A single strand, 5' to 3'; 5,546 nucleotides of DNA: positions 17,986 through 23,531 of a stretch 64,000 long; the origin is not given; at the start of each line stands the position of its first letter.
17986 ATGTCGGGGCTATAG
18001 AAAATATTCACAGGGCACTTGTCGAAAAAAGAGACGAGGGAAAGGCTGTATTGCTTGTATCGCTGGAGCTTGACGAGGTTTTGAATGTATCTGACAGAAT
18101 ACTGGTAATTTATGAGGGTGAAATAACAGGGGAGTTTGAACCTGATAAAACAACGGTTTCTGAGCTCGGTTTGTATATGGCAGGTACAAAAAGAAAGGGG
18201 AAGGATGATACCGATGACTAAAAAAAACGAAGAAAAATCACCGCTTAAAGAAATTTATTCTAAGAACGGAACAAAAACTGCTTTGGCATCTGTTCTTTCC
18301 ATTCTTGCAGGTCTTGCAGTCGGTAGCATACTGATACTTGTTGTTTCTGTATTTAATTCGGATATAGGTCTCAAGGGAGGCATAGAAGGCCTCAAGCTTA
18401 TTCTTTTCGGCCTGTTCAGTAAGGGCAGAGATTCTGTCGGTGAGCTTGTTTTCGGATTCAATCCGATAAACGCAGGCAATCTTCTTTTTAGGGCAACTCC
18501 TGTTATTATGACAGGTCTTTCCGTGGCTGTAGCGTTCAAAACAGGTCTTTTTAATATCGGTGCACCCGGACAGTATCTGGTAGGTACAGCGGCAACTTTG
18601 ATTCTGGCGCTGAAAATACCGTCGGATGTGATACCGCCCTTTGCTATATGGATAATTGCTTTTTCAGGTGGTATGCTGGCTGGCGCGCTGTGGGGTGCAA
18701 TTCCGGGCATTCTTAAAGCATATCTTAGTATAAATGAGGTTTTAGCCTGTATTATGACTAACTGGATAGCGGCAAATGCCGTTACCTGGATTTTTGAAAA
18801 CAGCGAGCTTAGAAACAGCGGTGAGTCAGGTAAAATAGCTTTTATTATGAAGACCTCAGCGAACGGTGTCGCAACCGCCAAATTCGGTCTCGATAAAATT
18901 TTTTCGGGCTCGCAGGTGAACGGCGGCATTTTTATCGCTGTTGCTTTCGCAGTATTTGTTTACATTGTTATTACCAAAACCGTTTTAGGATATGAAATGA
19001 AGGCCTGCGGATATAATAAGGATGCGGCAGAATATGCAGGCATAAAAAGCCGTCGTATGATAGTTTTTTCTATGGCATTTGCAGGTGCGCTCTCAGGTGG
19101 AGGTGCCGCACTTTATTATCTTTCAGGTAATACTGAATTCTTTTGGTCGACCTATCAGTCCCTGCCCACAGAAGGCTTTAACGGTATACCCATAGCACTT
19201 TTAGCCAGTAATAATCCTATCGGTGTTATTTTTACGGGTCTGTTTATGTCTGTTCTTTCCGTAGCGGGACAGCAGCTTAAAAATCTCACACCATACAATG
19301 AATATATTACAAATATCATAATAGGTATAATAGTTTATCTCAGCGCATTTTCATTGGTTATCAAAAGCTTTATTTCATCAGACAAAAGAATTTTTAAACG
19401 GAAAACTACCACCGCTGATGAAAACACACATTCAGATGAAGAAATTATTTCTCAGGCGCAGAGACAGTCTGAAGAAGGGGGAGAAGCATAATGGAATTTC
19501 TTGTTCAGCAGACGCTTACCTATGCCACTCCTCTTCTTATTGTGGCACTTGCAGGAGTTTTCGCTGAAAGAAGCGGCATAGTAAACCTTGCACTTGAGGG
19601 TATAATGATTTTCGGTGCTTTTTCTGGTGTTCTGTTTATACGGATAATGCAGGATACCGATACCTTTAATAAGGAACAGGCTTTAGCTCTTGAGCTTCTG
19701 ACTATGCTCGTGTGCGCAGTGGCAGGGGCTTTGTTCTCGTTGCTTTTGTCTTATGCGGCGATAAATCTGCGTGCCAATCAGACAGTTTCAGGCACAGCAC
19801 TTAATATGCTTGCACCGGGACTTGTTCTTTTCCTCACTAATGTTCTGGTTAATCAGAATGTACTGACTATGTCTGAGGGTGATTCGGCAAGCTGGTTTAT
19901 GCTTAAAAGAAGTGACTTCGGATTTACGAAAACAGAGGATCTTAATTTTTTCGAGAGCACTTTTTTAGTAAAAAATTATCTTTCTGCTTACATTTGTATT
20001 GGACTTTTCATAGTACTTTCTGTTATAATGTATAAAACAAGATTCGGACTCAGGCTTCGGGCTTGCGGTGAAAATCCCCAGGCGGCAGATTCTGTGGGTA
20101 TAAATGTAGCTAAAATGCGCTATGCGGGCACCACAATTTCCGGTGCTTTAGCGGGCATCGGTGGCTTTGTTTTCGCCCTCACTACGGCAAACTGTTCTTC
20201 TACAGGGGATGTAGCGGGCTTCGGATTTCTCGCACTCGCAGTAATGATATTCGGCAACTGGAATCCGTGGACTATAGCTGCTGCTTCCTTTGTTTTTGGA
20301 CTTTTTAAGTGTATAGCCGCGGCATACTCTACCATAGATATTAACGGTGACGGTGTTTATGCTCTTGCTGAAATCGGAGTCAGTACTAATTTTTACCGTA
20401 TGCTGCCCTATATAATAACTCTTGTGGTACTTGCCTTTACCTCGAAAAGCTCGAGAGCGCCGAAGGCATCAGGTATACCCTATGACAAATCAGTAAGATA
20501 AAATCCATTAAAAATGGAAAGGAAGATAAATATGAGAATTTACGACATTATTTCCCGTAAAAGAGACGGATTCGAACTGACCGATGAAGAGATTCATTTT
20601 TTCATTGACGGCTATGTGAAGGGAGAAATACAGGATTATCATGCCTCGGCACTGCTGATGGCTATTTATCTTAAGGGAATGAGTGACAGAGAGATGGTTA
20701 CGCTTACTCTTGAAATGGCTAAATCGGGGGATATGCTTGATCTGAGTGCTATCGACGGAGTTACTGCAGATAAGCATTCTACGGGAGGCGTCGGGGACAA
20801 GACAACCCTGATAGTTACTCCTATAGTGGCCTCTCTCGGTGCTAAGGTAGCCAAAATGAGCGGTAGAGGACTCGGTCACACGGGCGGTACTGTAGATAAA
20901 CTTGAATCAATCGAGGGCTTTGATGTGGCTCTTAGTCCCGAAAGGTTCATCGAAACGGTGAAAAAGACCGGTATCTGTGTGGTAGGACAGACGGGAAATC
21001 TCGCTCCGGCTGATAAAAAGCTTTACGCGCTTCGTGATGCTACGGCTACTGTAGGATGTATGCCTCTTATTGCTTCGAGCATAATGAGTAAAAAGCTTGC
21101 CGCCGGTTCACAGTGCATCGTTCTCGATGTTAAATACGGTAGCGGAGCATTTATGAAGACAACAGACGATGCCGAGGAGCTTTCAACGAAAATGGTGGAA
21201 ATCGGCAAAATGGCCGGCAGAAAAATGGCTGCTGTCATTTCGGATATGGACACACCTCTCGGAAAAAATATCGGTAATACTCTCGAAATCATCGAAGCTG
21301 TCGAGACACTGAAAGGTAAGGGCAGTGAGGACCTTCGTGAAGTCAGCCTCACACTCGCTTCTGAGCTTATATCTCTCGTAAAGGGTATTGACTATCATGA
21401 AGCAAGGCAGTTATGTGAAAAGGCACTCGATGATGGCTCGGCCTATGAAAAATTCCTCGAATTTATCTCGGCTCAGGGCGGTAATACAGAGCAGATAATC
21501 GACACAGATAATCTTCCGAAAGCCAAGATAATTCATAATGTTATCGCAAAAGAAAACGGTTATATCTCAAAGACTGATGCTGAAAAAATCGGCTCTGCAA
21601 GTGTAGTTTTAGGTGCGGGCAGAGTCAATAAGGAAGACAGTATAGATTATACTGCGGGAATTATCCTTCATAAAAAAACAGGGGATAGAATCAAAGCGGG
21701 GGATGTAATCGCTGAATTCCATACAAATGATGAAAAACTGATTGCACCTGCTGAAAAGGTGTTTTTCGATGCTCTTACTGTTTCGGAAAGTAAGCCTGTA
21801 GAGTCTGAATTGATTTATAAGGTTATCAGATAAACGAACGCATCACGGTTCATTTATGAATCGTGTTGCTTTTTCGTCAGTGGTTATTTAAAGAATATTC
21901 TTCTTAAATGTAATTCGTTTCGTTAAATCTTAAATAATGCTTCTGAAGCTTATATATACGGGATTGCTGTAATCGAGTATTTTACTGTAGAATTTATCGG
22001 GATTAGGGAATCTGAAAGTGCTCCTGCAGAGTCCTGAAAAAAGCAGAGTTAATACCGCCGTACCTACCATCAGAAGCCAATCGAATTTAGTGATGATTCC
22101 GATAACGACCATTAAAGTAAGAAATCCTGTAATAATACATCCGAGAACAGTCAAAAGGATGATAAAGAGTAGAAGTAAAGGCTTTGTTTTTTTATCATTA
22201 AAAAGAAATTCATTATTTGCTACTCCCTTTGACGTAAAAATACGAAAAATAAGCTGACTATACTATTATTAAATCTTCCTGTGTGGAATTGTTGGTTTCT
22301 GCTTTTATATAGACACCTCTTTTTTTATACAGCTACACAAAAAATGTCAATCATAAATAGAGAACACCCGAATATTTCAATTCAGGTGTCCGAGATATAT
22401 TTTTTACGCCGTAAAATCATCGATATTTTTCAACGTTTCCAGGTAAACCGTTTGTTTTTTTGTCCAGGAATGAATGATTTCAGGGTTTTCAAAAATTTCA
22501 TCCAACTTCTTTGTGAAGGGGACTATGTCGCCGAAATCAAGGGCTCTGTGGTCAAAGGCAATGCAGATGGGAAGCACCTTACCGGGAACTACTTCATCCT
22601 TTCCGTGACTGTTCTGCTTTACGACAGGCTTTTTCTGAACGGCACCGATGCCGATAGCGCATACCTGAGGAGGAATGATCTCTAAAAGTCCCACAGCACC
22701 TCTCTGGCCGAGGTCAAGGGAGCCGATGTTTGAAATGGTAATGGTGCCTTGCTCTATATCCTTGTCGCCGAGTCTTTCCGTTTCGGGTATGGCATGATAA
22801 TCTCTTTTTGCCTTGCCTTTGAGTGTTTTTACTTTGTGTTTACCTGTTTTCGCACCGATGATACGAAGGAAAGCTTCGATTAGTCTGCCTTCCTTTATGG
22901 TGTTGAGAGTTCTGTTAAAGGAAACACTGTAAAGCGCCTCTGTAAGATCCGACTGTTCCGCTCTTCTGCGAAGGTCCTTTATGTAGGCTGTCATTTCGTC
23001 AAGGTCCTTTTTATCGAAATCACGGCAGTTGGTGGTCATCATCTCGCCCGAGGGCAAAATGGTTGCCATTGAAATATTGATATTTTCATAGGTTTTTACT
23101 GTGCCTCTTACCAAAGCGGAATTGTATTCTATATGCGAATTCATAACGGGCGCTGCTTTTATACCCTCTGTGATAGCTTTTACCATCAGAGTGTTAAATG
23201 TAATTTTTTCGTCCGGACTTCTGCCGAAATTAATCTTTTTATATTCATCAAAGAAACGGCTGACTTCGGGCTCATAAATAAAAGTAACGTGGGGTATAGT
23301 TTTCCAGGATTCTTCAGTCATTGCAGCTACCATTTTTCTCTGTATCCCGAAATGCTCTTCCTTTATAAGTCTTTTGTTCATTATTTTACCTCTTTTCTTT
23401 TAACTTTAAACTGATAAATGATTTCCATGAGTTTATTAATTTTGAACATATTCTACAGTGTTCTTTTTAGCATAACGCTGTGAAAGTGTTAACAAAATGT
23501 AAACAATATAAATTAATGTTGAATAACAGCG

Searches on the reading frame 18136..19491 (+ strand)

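Call 52: search_protein_families(library=pfam, proteins=[window:18136-19491:+], max_evalue=0.01)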
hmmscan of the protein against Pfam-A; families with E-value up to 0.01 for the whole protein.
window:18136-19491:+ (451 aa): 1 family
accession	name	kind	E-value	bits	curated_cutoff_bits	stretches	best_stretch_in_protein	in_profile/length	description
PF02653.21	BPD_transp_2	-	7.5e-38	130.6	26.8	1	114-402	3-267/269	Branched-chain amino acid transport system / permease component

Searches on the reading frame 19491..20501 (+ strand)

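Call 52: search_protein_families(library=pfam, proteins=[window:19491-20501:+], max_evalue=0.01)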
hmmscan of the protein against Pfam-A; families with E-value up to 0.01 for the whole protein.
window:19491-20501:+ (336 aa): 1 family
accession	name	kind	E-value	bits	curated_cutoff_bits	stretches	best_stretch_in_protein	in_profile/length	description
PF02653.21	BPD_transp_2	-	2.1e-40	139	26.8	1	7-314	4-269/269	Branched-chain amino acid transport system / permease component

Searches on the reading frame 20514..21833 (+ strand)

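Call 52: search_protein_families(library=pfam, proteins=[window:20514-21833:+], max_evalue=0.01)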
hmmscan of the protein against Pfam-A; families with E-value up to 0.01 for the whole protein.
window:20514-21833:+ (439 aa): 3 families
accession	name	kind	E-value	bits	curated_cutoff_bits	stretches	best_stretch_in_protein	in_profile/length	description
PF00591.27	Glycos_transf_3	-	3.5e-43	148.5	27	1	84-311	4-253/253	Glycosyl transferase family, a/b domain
PF07831.19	PYNP_C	-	3.1e-21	75.2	27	1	350-413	1-64/75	Pyrimidine nucleoside phosphorylase C-terminal domain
PF02885.22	Glycos_trans_3N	-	9.1e-20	70.6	26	1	11-72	2-63/63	Glycosyl transferase family, helical bundle domain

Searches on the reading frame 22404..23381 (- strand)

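Call 95: search_protein_families(library=pfam, proteins=[window:22404-23381:-], max_evalue=0.00001)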
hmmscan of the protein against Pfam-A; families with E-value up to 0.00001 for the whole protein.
window:22404-23381:- (325 aa): 1 family
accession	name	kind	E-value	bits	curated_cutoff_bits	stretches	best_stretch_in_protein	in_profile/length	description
PF00198.28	2-oxoacid_dh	-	4e-40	138.1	23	2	9-148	8-142/232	2-oxoacid dehydrogenases acyltransferase (catalytic domain)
